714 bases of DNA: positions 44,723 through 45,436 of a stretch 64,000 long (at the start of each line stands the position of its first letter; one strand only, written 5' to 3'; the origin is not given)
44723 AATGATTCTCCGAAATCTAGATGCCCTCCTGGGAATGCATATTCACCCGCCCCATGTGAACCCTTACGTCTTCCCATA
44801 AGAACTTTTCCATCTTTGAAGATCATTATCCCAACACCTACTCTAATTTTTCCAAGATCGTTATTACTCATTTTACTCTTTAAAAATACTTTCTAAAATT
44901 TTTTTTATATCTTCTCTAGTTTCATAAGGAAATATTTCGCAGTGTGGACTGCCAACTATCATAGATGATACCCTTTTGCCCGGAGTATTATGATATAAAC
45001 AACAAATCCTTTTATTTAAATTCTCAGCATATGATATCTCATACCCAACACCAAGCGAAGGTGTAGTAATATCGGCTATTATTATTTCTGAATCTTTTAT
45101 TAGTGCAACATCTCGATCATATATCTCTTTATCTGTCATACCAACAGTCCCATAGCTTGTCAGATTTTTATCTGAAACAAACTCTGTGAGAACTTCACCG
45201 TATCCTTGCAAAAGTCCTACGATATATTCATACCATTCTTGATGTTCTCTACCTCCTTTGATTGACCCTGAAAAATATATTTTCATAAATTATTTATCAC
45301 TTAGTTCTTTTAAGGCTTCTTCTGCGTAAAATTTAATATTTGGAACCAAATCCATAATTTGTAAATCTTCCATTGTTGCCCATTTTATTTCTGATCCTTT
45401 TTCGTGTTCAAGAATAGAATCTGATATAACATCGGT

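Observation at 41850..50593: Contiguous thymidylate-synthesis and dNTP-pool-sanitation island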

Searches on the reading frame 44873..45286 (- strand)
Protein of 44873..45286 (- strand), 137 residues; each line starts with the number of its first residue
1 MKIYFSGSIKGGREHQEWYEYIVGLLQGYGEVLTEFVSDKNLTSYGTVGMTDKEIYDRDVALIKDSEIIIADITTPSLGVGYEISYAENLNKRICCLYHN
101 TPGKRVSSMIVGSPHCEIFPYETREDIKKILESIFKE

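Call 3: search_protein_families(library=pfam, proteins=[window:44873-45286:-], max_evalue=0.01)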
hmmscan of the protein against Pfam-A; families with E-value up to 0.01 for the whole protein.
window:44873-45286:- (137 aa): 1 family
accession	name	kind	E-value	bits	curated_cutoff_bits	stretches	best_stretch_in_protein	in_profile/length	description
PF05014.21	Nuc_deoxyrib_tr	-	2e-11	44.5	28.8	1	3-101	1-100/117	Nucleoside 2-deoxyribosyltransferase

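Call 16: search_solved_structures(query=window:44873-45286:-, max_evalue=0.001, show_alignments=2)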
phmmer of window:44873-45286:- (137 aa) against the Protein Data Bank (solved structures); distinct sequences matched with E-value up to 0.001: 13.
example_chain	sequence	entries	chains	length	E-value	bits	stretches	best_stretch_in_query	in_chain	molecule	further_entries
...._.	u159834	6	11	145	1.7e-24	89.4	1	3-134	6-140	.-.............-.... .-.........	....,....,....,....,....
8os9_A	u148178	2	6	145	1.7e-24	89.4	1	3-134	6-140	2'-deoxynucleoside 5'-phosphate N-hydrolase 1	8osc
9i3q_A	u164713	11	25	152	2e-24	89.1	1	3-134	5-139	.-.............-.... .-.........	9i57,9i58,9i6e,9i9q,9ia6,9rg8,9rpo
4p5e_A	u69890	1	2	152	2e-24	89.1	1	3-134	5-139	2'-deoxynucleoside 5'-phosphate N-hydrolase 1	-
2khz_A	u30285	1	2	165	3.9e-24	88.2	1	2-117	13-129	c-Myc-responsive protein Rcl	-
8qhr_A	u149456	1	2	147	4.9e-24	87.9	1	3-134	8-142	2'-deoxynucleoside 5'-phosphate N-hydrolase 1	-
8qhq_A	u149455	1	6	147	4.9e-24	87.9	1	3-134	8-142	2'-deoxynucleoside 5'-phosphate N-hydrolase 1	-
8rqd_C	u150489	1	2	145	5.9e-24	87.6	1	3-134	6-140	2'-deoxynucleoside 5'-phosphate N-hydrolase 1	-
8rps_C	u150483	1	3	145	8.8e-24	87.1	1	3-134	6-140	2'-deoxynucleoside 5'-phosphate N-hydrolase 1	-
4fyh_A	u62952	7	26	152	1.5e-23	86.4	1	2-118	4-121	Deoxyribonucleoside 5'-monophosphate N-glycosidase | 2'-deoxynucleoside 5'-phosphate N-hydrolase 1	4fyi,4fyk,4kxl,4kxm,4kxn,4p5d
8rpt_B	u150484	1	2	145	2.3e-23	85.7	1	3-134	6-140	2'-deoxynucleoside 5'-phosphate N-hydrolase 1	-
2klh_A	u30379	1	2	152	3.8e-23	85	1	2-118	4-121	c-Myc-responsive protein Rcl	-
7o62_A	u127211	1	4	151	0.00043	23.3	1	42-105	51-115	Chains: A,B,C,D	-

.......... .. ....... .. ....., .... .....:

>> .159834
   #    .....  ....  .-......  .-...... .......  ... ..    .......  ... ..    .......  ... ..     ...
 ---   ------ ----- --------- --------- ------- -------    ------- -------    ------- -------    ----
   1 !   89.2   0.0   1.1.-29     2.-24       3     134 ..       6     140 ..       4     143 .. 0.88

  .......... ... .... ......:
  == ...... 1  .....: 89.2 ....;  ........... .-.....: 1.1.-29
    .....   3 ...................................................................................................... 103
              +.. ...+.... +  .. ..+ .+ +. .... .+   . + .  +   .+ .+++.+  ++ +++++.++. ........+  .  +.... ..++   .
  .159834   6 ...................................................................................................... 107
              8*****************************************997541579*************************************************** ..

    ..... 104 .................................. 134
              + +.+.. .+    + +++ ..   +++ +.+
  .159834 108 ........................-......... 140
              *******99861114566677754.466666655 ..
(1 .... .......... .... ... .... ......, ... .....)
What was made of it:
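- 44873..45286 (-): DNPH1/Rcl-like 2'-deoxynucleoside 5'-phosphate N-hydrolase homologue. Matches human and rat DNPH1 over its full length, E about 2e-24 (call 16).
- On DNPH1 / Rcl (2'-deoxynucleoside 5'-phosphate N-hydrolase): phmmer E 1.7e-24 to human DNPH1 (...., 8os9) and rat Rcl, covering residues 3-134 of 137 (call 16).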

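Call 17: search_protein_families(library=ncbifam, proteins=[window:44873-45286:-], max_evalue=0.01)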
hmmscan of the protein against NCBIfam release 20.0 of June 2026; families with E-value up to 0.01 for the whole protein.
window:44873-45286:- (137 aa): 0 families

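Call 30: find_homologous_proteins(query=window:44873-45286:-, max_evalue=0.001)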
Query window:44873-45286:- (137 aa): 2344 proteins with E <= 0.001 among 2349 candidates; the best 120 are listed.
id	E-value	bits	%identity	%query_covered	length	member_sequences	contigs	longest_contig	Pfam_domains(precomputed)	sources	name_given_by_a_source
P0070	1.1e-86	305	100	100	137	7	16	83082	PF05014.22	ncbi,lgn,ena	-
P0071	2.8e-73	262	88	100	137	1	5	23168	PF05014.22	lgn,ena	-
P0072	1.4e-62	227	74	99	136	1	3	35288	PF05014.22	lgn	-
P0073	8.4e-58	212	68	99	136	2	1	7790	PF05014.22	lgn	-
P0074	3.2e-57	210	67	99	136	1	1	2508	PF05014.22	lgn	-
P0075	7.8e-56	206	64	99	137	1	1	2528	PF05014.22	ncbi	-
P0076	2.9e-55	204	63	99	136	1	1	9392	PF05014.22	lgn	-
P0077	5.9e-55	203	62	99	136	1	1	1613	PF05014.22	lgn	-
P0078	1.3e-54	202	65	99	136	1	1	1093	PF05014.22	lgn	-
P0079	1.3e-54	202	64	99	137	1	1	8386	PF05014.22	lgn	-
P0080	2.6e-54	201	66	99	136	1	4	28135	PF05014.22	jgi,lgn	-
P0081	3.7e-54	200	64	100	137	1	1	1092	PF05014.22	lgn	-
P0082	7.3e-53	196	63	99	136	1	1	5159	PF05014.22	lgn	-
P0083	8.9e-53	196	61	100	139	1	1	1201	PF05014.22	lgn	-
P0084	1.4e-52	195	64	99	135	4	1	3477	PF05014.22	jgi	jgi:2'-deoxynucleoside 5'-phosphate N-hydrolase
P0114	7.4e-44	167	57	99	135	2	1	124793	PF05014.22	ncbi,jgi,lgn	ncbi:MAG: nucleoside 2-deoxyribosyltransferase [Candidatus Paceibacterota bacterium]|jgi:nucleoside 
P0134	3.9e-38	148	50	99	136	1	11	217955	PF05014.22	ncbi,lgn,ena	-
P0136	5.3e-38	148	50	96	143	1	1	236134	PF05014.22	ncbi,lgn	-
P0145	2.6e-37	146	49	99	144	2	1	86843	PF05014.22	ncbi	-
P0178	2.3e-35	139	50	100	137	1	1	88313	PF05014.22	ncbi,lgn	ncbi:MAG: nucleoside 2-deoxyribosyltransferase [Patescibacteria group bacterium]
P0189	5.5e-35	138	50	99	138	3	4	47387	PF05014.22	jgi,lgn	jgi:hypothetical protein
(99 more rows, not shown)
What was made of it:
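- Checked: There are more than 2,300 90%-identity clusters of homologues, and the named ones come from Paceibacterota, Parcubacteria or Patescibacteria (call 30).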

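Call 31: find_encoding_contigs(protein=P0114, flank=8000, max_places=1)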
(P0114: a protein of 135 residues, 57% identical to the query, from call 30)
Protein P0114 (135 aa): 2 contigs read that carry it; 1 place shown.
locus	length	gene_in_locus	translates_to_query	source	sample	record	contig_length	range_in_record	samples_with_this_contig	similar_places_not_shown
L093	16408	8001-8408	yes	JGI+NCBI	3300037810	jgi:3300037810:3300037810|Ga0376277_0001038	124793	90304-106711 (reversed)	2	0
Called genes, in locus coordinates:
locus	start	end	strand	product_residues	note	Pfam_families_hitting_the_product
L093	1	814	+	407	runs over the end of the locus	PF12704:MacB_PCD, PF02687:FtsX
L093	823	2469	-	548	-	PF00756:Esterase (weak), PF00561:Abhydrolase_1, PF00326:Peptidase_S9, PF12146:Hydrolase_4 (weak)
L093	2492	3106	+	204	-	PF02517:Rce1-like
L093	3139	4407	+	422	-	PF00089:Trypsin, PF13365:Trypsin_2, PF13180:PDZ_2, PF00595:PDZ (weak), PF17820:PDZ_6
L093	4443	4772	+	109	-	PF12643:MazG-like (weak)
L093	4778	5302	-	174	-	PF00186:DHFR_1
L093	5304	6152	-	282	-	PF00303:Thymidylat_synt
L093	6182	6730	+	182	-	PF00383:dCMP_cyt_deam_1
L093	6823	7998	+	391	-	PF00464:SHMT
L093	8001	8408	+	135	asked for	PF05014:Nuc_deoxyrib_tr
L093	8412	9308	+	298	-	PF02541:Ppx-GppA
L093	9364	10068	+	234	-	PF01712:dNK, PF02223:Thymidylate_kin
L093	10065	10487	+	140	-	PF00692:dUTPase, PF22769:DCD (weak)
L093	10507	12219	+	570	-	PF03485:Arg_tRNA_synt_N, PF00750:tRNA-synt_1d, PF05746:DALR_1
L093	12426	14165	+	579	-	-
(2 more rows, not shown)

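Call 32: find_encoding_contigs(protein=P0136, flank=8000, max_places=1)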
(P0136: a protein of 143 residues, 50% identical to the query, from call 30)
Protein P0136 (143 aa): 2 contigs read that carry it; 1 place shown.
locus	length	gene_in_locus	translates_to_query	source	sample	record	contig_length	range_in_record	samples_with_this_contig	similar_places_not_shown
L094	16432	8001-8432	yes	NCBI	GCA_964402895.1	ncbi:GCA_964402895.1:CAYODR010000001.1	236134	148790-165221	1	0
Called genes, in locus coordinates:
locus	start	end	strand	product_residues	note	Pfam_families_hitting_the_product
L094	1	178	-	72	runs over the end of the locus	-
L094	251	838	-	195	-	PF07963:N_methyl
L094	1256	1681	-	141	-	-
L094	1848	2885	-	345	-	PF00044:Gp_dh_N, PF02800:Gp_dh_C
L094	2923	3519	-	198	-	PF07963:N_methyl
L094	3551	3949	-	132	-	-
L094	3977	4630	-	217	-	-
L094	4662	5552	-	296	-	PF07963:N_methyl, PF07603:Lcl_C (weak)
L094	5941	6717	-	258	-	-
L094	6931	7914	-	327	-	-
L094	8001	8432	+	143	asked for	PF05014:Nuc_deoxyrib_tr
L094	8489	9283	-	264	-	PF00303:Thymidylat_synt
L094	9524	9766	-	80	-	-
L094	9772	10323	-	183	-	PF02870:Methyltransf_1N (weak), PF01035:DNA_binding_1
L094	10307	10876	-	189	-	-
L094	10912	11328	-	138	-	PF02823:ATP-synt_DE_N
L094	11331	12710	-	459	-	PF02874:ATP-synt_ab_N, PF00006:ATP-synt_ab, PF22919:ATP-synt_VA_C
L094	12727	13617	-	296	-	PF00231:ATP-synt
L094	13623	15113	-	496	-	PF02874:ATP-synt_ab_N, PF00006:ATP-synt_ab, PF00306:ATP-synt_ab_C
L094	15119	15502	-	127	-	PF00213:OSCP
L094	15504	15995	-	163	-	PF00430:ATP-synt_B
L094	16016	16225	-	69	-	PF00137:ATP-synt_C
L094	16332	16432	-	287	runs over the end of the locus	PF00119:ATP-synt_A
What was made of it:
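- DNPH1-like also sits next to ThyA in an unrelated CPR context, L094 (call 32).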

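Call 33: find_encoding_contigs(protein=P0178, flank=8000, max_places=1)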
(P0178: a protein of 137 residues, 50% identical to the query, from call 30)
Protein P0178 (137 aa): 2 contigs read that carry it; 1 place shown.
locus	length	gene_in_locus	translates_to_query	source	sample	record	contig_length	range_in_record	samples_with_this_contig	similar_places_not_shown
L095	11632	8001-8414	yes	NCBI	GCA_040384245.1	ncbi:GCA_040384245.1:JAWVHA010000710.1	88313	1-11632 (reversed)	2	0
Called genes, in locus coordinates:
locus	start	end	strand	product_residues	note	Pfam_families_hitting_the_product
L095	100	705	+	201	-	PF21176:RecR_HhH (weak), PF13662:Toprim_4, PF01751:Toprim (weak)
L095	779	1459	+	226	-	PF00483:NTP_transferase, PF01128:IspD (weak), PF12804:NTP_transf_3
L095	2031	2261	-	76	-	-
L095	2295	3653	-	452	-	PF01406:tRNA-synt_1e, PF09334:tRNA-synt_1g (faint), PF23493:CysS_C (faint)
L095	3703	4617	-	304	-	PF01544:CorA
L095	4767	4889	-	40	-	-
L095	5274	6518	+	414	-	PF22694:CtpB_N-like, PF00595:PDZ (weak), PF13180:PDZ_2, PF17820:PDZ_6, PF03572:Peptidase_S41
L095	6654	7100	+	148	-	PF01281:Ribosomal_L9_N, PF03948:Ribosomal_L9_C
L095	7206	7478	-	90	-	PF01016:Ribosomal_L27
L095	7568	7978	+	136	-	-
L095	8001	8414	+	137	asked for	PF05014:Nuc_deoxyrib_tr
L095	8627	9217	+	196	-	PF00929:RNase_T, PF16473:Rv2179c-like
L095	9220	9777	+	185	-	PF01928:CYTH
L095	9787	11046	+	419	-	PF01566:Nramp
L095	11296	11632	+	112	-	?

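Call 63: find_encoding_contigs(protein=P0134, flank=7000, max_places=1)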
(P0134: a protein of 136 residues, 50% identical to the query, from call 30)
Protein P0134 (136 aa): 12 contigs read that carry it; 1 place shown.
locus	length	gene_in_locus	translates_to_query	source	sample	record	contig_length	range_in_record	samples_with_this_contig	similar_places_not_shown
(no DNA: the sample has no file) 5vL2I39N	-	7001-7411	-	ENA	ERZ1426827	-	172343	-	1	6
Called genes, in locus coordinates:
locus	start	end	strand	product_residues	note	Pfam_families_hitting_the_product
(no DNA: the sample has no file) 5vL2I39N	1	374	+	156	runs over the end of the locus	PF00075:RNase_H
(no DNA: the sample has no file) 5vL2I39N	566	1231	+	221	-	PF00072:Response_reg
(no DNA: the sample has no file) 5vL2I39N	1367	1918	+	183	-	PF00583:Acetyltransf_1, PF13673:Acetyltransf_10 (weak)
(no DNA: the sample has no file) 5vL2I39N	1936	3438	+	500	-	PF13567:DUF4131, PF03772:Competence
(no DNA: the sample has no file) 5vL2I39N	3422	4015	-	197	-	PF00081:Sod_Fe_N (faint), PF02777:Sod_Fe_C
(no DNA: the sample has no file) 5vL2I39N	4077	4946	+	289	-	PF00753:Lactamase_B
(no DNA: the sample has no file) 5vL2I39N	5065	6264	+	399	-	PF00464:SHMT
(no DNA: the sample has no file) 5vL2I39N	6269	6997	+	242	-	PF00106:adh_short, PF01370:Epimerase (weak), PF08659:KR, PF23441:SDR (faint), PF13561:adh_short_C2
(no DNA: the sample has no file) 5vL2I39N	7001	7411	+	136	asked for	PF05014:Nuc_deoxyrib_tr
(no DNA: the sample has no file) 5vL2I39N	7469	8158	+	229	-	PF01712:dNK, PF02223:Thymidylate_kin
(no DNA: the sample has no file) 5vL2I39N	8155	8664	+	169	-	PF00293:NUDIX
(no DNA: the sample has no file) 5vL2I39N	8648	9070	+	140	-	PF00692:dUTPase, PF22769:DCD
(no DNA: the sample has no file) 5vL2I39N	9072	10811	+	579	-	PF03485:Arg_tRNA_synt_N, PF00750:tRNA-synt_1d, PF05746:DALR_1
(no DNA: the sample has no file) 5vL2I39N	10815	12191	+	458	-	PF05970:PIF1, PF13245:AAA_19, PF13401:AAA_22, PF13604:AAA_30, PF21530:Pif1_2B_dom (weak)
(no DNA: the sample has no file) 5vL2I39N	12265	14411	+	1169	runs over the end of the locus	PF00133:tRNA-synt_1, PF13603:tRNA-synt_1_2 (faint), PF00300:His_Phos_1, PF00133:tRNA-synt_1, PF09334:tRNA-synt_1g, PF08264:Anticodon_1, PF19302:DUF5915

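Call 64: find_encoding_contigs(protein=P0145, flank=7000, max_places=1)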
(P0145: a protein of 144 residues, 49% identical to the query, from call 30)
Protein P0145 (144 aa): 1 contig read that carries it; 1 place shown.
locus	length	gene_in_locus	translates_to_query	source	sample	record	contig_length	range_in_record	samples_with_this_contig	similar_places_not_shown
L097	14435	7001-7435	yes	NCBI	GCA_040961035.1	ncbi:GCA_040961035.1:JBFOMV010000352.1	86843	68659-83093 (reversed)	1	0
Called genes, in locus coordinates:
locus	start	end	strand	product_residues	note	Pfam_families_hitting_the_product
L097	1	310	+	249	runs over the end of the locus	PF00557:Peptidase_M24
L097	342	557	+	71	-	PF01176:eIF-1a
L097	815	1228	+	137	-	PF00416:Ribosomal_S13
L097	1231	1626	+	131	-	PF00411:Ribosomal_S11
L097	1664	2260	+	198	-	PF00163:Ribosomal_S4, PF01479:S4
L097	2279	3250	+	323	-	PF01193:RNA_pol_L, PF01000:RNA_pol_A_bac, PF03118:RNA_pol_A_CTD, PF14520:HHH_5 (weak)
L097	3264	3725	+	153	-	PF01196:Ribosomal_L17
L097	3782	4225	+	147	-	PF00572:Ribosomal_L13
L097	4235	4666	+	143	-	PF00380:Ribosomal_S9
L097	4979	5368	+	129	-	-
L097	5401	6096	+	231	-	PF12686:DUF3800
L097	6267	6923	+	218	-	-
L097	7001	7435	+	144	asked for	PF05014:Nuc_deoxyrib_tr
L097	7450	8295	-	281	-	PF00398:RrnaAD, PF13649:Methyltransf_25 (faint)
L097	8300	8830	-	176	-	PF00293:NUDIX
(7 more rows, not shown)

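Call 65: find_encoding_contigs(protein=P0189, flank=7000, max_places=1)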
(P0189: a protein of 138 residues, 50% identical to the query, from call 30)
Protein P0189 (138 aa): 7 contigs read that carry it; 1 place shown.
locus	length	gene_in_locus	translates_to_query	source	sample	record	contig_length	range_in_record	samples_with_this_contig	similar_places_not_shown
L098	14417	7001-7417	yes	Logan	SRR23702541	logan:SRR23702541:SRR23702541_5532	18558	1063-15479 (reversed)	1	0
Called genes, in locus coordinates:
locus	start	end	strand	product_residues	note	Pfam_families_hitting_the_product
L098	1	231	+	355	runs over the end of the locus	PF00953:Glycos_transf_4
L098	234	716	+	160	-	PF02643:DUF192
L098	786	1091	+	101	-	PF00829:Ribosomal_L21p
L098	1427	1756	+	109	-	-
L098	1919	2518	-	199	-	PF21176:RecR_HhH, PF02132:RecR_ZnF (weak), PF01751:Toprim (weak), PF13662:Toprim_4, PF21175:RecR_C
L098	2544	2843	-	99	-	PF02575:YbaB_DNA_bd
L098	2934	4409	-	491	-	PF00772:DnaB, PF13481:AAA_25, PF03796:DnaB_C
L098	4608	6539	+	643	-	-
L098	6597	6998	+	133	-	PF11969:DcpS_C, PF01230:HIT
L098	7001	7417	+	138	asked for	PF05014:Nuc_deoxyrib_tr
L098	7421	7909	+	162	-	PF00160:Pro_isomerase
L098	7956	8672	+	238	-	PF03104:DNA_pol_B_exo1 (weak), PF13482:RNase_H_2, PF10108:DNA_pol_B_exo2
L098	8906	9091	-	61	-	-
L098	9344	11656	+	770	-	PF02534:T4SS-DNA_transf (faint), PF10412:TrwB_AAD_bind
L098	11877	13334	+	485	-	-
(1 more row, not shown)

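Call 91: search_protein_families(library=padloc, proteins=[window:44873-45286:-], max_evalue=0.001)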
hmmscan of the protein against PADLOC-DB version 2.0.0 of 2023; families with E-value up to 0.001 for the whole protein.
window:44873-45286:- (137 aa): 0 families

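Call 92: search_protein_families(library=phrogs, proteins=[window:44873-45286:-], max_evalue=0.001)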
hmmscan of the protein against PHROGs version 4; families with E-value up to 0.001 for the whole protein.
window:44873-45286:- (137 aa): 0 families
